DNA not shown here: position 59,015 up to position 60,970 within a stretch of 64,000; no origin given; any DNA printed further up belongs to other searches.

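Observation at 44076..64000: Complete che cluster placed head-to-head with a type IV filament locus that lacks the archaellum-specific and switch components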

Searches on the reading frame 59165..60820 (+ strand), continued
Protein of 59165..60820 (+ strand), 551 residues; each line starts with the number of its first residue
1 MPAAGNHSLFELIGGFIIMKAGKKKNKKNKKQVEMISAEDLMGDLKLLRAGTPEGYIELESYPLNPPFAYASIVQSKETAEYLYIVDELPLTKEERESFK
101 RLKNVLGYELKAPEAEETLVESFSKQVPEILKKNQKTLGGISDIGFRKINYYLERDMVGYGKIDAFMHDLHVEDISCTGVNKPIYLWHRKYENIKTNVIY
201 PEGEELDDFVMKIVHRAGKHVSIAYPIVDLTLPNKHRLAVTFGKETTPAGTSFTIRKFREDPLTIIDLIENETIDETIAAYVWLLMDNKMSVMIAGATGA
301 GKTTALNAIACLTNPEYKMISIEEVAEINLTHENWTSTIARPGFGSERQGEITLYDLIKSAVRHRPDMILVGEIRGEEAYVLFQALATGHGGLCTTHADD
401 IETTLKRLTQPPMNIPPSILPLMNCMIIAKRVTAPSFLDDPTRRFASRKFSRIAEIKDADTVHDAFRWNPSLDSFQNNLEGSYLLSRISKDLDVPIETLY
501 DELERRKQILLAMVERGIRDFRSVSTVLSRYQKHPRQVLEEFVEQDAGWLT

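Call 39: find_encoding_contigs(protein=P0144, flank=10000, max_places=1)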
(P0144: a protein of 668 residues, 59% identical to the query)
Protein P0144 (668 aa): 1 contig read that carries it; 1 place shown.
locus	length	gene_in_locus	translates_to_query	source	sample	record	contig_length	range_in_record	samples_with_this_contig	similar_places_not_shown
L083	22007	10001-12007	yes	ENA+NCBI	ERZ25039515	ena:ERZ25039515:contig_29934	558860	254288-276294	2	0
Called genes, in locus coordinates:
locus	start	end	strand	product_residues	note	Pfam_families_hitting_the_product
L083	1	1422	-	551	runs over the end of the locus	PF00118:Cpn60_TCP1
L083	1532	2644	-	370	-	PF00291:PALP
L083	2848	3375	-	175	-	PF01558:POR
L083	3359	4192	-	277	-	PF02775:TPP_enzyme_C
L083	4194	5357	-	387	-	PF01855:POR_N, PF17147:PFOR_II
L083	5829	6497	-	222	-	PF01917:Flagellin_arch-type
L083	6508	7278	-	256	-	PF01917:Flagellin_arch-type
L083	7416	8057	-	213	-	PF01917:Flagellin_arch-type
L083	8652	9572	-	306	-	PF01978:TrmB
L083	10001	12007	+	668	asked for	PF01627:Hpt, PF07194:P2, PF02895:H-kinase_dim, PF02518:HATPase_c, PF01584:CheW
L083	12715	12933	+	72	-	PF00072:Response_reg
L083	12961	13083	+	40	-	PF00072:Response_reg (weak)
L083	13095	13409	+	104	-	-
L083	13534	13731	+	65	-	PF03975:CheD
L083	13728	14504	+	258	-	PF04509:CheC, PF13690:CheX (weak), PF04509:CheC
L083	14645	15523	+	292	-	PF03705:CheR_N, PF13649:Methyltransf_25 (faint), PF01739:CheR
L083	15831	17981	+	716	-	PF17200:sCache_2, PF08269:dCache_2, PF17201:Cache_3-Cache_2, PF08269:dCache_2, PF17200:sCache_2, PF17201:Cache_3-Cache_2, PF00672:HAMP, PF00015:MCPsignal, +1 more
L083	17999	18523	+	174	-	PF01584:CheW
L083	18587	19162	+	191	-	PF00072:Response_reg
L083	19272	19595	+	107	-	PF01339:CheB_methylest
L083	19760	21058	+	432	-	PF08323:Glyco_transf_5, PF13439:Glyco_transf_4, PF13579:Glyco_trans_4_4, PF20706:GT4-conflict, PF00534:Glycos_transf_1, PF13692:Glyco_trans_1_4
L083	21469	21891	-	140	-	PF00571:CBS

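Call 40: find_encoding_contigs(protein=P0172, flank=10000, max_places=1)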
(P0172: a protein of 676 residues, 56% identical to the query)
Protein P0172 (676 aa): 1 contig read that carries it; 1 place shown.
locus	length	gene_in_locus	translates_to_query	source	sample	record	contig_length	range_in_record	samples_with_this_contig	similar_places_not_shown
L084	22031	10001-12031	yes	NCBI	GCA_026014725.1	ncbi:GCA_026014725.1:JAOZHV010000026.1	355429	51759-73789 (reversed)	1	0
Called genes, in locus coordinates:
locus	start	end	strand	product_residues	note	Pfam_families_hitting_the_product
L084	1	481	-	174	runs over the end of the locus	-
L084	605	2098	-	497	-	-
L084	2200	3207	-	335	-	PF00072:Response_reg, PF01339:CheB_methylest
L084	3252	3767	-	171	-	PF01584:CheW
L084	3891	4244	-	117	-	-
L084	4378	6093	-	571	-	PF13519:VWA_2 (faint)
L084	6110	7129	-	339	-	PF00004:AAA (faint), PF07728:AAA_5, PF08406:CbbQ_C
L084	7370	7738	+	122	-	PF00072:Response_reg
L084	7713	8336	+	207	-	PF03975:CheD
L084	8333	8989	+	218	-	PF13690:CheX (weak), PF04509:CheC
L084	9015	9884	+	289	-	PF03705:CheR_N, PF01739:CheR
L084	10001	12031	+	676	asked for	PF01627:Hpt, PF07194:P2, PF02895:H-kinase_dim, PF02518:HATPase_c, PF01584:CheW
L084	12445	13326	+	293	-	PF01978:TrmB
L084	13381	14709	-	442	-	-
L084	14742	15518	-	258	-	-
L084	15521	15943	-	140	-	-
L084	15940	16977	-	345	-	-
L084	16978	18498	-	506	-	PF00482:T2SSF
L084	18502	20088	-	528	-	PF23990:PilB3_N (faint), PF00437:T2SSE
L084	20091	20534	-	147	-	-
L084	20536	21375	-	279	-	-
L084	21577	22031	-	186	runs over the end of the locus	PF07790:Pilin_N (weak)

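Call 41: find_encoding_contigs(protein=P0146, flank=10000, max_places=1)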
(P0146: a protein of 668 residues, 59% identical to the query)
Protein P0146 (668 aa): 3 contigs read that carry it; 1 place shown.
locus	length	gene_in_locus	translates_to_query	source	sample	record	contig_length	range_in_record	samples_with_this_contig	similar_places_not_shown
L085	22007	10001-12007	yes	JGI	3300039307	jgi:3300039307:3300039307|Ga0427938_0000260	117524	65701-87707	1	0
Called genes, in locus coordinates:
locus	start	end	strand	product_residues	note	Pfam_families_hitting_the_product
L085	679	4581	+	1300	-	PF16760:CBM53 (faint)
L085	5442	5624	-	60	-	-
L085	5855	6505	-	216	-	PF01917:Flagellin_arch-type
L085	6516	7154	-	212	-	PF01917:Flagellin_arch-type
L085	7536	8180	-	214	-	PF01917:Flagellin_arch-type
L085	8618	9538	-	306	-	PF01978:TrmB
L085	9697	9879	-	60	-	-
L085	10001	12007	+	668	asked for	PF01627:Hpt, PF07194:P2, PF02895:H-kinase_dim, PF02518:HATPase_c, PF01584:CheW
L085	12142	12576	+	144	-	-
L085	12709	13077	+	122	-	PF00072:Response_reg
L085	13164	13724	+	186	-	PF03975:CheD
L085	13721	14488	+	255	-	PF04509:CheC, PF13690:CheX, PF04509:CheC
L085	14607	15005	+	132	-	PF04509:CheC (faint)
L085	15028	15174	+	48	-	-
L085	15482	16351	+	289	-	PF03705:CheR_N, PF01739:CheR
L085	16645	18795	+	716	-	PF02743:dCache_1 (faint), PF08269:dCache_2, PF17200:sCache_2, PF17201:Cache_3-Cache_2, PF17200:sCache_2, PF17201:Cache_3-Cache_2, PF00672:HAMP (weak), PF00015:MCPsignal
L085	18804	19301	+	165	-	PF01584:CheW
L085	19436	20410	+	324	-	PF00072:Response_reg, PF01339:CheB_methylest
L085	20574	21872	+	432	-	PF08323:Glyco_transf_5, PF13439:Glyco_transf_4, PF13579:Glyco_trans_4_4, PF20706:GT4-conflict, PF00534:Glycos_transf_1, PF13692:Glyco_trans_1_4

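Call 42: find_encoding_contigs(protein=P0163, flank=10000, max_places=1)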
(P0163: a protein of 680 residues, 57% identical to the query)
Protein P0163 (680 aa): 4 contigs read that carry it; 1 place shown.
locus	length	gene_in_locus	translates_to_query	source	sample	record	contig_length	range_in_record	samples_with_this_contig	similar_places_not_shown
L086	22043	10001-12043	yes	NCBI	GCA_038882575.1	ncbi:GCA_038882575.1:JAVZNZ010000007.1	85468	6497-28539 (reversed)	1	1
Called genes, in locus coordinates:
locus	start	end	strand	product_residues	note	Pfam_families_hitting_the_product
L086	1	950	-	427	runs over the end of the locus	PF02133:Transp_cyt_pur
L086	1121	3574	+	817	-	PF00133:tRNA-synt_1, PF09334:tRNA-synt_1g, PF08264:Anticodon_1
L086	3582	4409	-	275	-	PF12746:GNAT_acetyltran (weak), PF13302:Acetyltransf_3 (weak), PF00583:Acetyltransf_1, PF13673:Acetyltransf_10 (weak), PF08445:FR47, PF13508:Acetyltransf_7 (weak)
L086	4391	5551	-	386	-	PF00266:Aminotran_5, PF00155:Aminotran_1_2 (faint), PF01041:DegT_DnrJ_EryC1, PF22580:KYNU_C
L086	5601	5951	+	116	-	PF01906:YbjQ_1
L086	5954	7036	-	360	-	PF00850:Hist_deacetyl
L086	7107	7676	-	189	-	PF18822:CdvA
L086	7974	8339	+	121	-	PF03551:PadR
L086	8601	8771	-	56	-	-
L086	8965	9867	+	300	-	PF03705:CheR_N, PF01739:CheR, PF13489:Methyltransf_23 (weak)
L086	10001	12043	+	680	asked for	PF01627:Hpt, PF07194:P2, PF02895:H-kinase_dim, PF02518:HATPase_c, PF01584:CheW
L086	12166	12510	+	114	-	-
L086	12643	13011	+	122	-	PF00072:Response_reg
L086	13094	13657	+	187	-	PF03975:CheD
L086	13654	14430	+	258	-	PF04509:CheC (weak), PF13690:CheX (weak), PF04509:CheC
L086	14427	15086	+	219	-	PF04509:CheC (faint)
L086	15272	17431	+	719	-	PF08269:dCache_2, PF17200:sCache_2, PF02743:dCache_1 (faint), PF17201:Cache_3-Cache_2, PF08269:dCache_2, PF17200:sCache_2, PF17201:Cache_3-Cache_2, PF00015:MCPsignal, +1 more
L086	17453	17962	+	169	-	PF01584:CheW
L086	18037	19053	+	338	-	PF00072:Response_reg, PF01339:CheB_methylest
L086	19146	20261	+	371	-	PF00089:Trypsin, PF13365:Trypsin_2, PF13180:PDZ_2, PF00595:PDZ (weak), PF17820:PDZ_6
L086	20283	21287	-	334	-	PF00709:Adenylsucc_synt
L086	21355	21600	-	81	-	-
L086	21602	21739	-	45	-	-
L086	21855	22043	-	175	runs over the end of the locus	PF00149:Metallophos (weak), PF12850:Metallophos_2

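Call 43: find_encoding_contigs(protein=P0216, flank=10000, max_places=1)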
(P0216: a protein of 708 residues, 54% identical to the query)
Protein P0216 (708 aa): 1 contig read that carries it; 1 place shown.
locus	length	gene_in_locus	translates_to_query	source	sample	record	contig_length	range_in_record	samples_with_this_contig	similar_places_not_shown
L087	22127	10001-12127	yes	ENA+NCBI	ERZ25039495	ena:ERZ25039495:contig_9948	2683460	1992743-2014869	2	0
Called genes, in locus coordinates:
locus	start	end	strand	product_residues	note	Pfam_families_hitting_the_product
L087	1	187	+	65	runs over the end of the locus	-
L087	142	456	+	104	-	-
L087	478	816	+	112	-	-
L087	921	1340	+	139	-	PF10539:Dev_Cell_Death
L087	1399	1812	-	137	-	PF02566:OsmC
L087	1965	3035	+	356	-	PF04055:Radical_SAM, PF13186:SPASM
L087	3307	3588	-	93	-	-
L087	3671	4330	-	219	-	PF00702:Hydrolase, PF12710:HAD (weak), PF13419:HAD_2, PF13242:Hydrolase_like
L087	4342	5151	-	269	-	PF03446:NAD_binding_2, PF03807:F420_oxidored, PF14748:P5CR_dimer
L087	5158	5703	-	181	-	-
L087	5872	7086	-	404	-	PF02005:TRM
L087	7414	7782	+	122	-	PF00072:Response_reg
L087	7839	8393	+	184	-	PF03975:CheD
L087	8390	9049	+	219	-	PF13690:CheX (weak), PF04509:CheC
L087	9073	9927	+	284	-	PF03705:CheR_N, PF01739:CheR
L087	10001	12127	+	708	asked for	PF01627:Hpt, PF07194:P2, PF02895:H-kinase_dim, PF02518:HATPase_c, PF01584:CheW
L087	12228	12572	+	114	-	-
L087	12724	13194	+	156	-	PF01584:CheW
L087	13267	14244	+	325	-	PF00072:Response_reg, PF01339:CheB_methylest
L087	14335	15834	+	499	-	-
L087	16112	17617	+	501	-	-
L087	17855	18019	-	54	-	-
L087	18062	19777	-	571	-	PF13519:VWA_2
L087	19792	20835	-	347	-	PF00004:AAA (faint), PF07728:AAA_5, PF08406:CbbQ_C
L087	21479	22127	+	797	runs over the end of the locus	PF03104:DNA_pol_B_exo1, PF00136:DNA_pol_B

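Call 56: search_solved_structures(query=window:59219-60820:+, max_evalue=1e-10)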
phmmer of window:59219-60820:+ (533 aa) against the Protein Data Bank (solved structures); distinct sequences matched with E-value up to 1e-10: 9.
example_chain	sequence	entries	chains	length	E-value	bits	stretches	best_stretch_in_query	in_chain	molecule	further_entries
2oap_1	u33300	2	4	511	5.2e-105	355.1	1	39-522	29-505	Type II secretion system protein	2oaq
4ii7_A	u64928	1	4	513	6.1e-62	213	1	127-512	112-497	FlaI ATPase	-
4ihq_A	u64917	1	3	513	4.1e-61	210.3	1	127-512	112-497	FlaI ATPase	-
8rkd_E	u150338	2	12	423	6.5e-35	123.9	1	137-391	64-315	Pilus assembly ATPase CpaF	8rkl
8rjf_A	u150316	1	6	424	6.5e-35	123.8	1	137-391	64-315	Pilus assembly ATPase CpaF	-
9e24_A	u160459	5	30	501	1e-34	123.2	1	137-391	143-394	CpaF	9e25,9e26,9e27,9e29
6bge_A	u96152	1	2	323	6.3e-16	61.2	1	272-391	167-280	VirB11-like protein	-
1g6o_A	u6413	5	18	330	6.6e-16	61.1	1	272-391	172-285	CAG-ALPHA | virB11 homolog | Cag-alfa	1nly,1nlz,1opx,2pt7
2gza_A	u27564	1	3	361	7e-15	57.7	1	272-391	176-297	Type IV secretion system protein VirB11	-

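Call 79: find_related_loci(query=A5, collection=metagenome_contigs, flank=10000)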
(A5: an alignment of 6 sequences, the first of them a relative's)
Query A5 (216 aa) in metagenome_contigs; peptide patterns used: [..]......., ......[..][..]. (x = any residue, [..] = any of these).
600 stretches matched a pattern (row limit reached: there are more); 461 encode a relative of the query (tblastn E <= 1e-3); the best 80 are kept; 80 distinct loci.
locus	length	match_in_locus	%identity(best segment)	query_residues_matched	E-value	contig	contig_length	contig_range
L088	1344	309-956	91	1-216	7e-141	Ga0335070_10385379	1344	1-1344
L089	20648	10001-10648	90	1-216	2e-127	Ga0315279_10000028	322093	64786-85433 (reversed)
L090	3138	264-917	83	1-216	2e-118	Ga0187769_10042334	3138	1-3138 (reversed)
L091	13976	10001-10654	80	1-216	9e-110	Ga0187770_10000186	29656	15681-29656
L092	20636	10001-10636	77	1-216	4e-109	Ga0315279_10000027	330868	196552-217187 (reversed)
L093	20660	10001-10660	79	1-216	3e-108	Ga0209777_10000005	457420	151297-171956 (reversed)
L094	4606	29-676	76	1-216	1e-105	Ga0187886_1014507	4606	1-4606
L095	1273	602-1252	83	1-216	2e-111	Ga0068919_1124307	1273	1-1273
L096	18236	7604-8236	71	1-216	2e-93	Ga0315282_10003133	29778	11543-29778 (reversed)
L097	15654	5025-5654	70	4-216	2e-88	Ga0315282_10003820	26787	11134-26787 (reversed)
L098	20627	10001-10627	66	6-216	3e-88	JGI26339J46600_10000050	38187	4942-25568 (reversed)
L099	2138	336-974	64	1-216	1e-89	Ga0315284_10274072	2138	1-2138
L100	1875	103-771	61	1-216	1e-90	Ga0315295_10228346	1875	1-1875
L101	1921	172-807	67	1-215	2e-90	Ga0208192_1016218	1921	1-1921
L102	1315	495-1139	62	1-216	3e-92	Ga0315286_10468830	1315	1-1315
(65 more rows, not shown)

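Call 83: search_protein_families(library=pfam, max_evalue=0.01, proteins=[L096:10226-11809:-, L096:11794-13554:-, L096:13555-14256:-, L096:15638-16186:-, L096:16190-16687:-, L096:16688-16990:-, L096:16991-17830:-, L096:8527-10188:+, L096:974-2272:-, L089:5758-6627:-])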
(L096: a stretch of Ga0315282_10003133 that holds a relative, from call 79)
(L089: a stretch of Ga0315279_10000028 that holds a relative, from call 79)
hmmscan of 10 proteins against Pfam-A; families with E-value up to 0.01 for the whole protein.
L096:10226-11809:- (527 aa): 1 family
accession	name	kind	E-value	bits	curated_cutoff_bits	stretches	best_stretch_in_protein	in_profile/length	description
PF00482.28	T2SSF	-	0.00065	20.1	25.2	1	68-193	2-124/125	Type II secretion system (T2SS), protein F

L096:11794-13554:- (586 aa): 2 families
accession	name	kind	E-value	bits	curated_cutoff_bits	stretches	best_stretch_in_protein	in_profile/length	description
PF00437.27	T2SSE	-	1.4e-32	113.3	24.9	1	261-442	69-256/370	Type II/IV secretion system protein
PF00005.33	ABC_tran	-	0.0045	18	25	0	326-366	11-51/137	ABC transporter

L096:13555-14256:- (233 aa): 7 families
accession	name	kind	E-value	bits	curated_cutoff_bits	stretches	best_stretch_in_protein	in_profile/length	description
PF06745.19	ATPase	-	3.8e-15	56.3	26.6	1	6-224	3-225/231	KaiC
PF08423.17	Rad51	-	3.6e-05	23.6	22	1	4-127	8-129/244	Rad51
PF00308.24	Bac_DnaA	-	0.00092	19.9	23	0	27-82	39-96/162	Bacterial DnaA ATPAse domain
PF00154.27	RecA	-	0.0013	18.7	27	1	3-73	32-103/262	recA bacterial DNA recombination protein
PF20720.3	nSTAND3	-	0.0025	18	27.2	1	27-66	22-61/155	Novel STAND NTPase 3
PF02367.23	TsaE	-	0.0051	17.2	26.6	1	21-78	20-76/128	Threonylcarbamoyl adenosine biosynthesis protein TsaE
PF03796.21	DnaB_C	-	0.0063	16.4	27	0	5-67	3-65/255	DnaB-like helicase C terminal domain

L096:15638-16186:- (182 aa): 1 family
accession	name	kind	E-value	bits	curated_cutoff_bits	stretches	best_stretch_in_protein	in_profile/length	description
PF12175.13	WSS_VP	-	0.0043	17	24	1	4-73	1-69/201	White spot syndrome virus structural envelope protein VP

L096:16190-16687:- (165 aa): 2 families
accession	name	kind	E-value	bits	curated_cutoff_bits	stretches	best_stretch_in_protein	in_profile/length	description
PF01917.21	Arch_flagellin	-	6.9e-13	49.7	29.5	1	4-160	3-160/162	Archaebacterial flagellin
PF00553.25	CBM_2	-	0.0054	17.5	24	1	71-138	18-83/101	Cellulose binding domain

L096:16688-16990:- (100 aa): 0 families

L096:16991-17830:- (279 aa): 0 families

L096:8527-10188:+ (553 aa): 2 families
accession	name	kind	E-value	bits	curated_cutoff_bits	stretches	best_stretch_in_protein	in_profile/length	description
PF08448.16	PAS_4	-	4.7e-05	24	23.1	1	129-202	14-86/110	PAS fold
PF00989.32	PAS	-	0.0045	17.4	22.6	0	133-183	24-74/113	PAS fold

L096:974-2272:- (432 aa): 7 families
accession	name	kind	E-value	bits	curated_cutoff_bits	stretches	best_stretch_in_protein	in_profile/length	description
PF00534.26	Glycos_transf_1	-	3e-37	128.2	26.4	1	215-390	2-172/172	Glycosyl transferases group 1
PF13439.12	Glyco_transf_4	-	2.7e-27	96.3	28.5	1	15-204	1-170/170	Glycosyltransferase Family 4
PF13692.12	Glyco_trans_1_4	-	4.9e-26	92.1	27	1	229-376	2-142/142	Glycosyl transferases group 1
PF13579.12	Glyco_trans_4_4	-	3.4e-19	70.2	29.7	1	16-199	1-158/158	Glycosyl transferase 4-like domain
PF20706.3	GT4-conflict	-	5.6e-13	49.1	26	1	222-403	193-384/385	Family 4 Glycosyltransferase in conflict systems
PF08323.17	Glyco_transf_5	-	1.8e-12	47.9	22.7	1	2-184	1-225/239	Starch synthase catalytic domain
PF13524.12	Glyco_trans_1_2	-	0.00079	19.8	25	1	363-405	101-143/144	Glycosyl transferase-like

L089:5758-6627:- (289 aa): 0 families
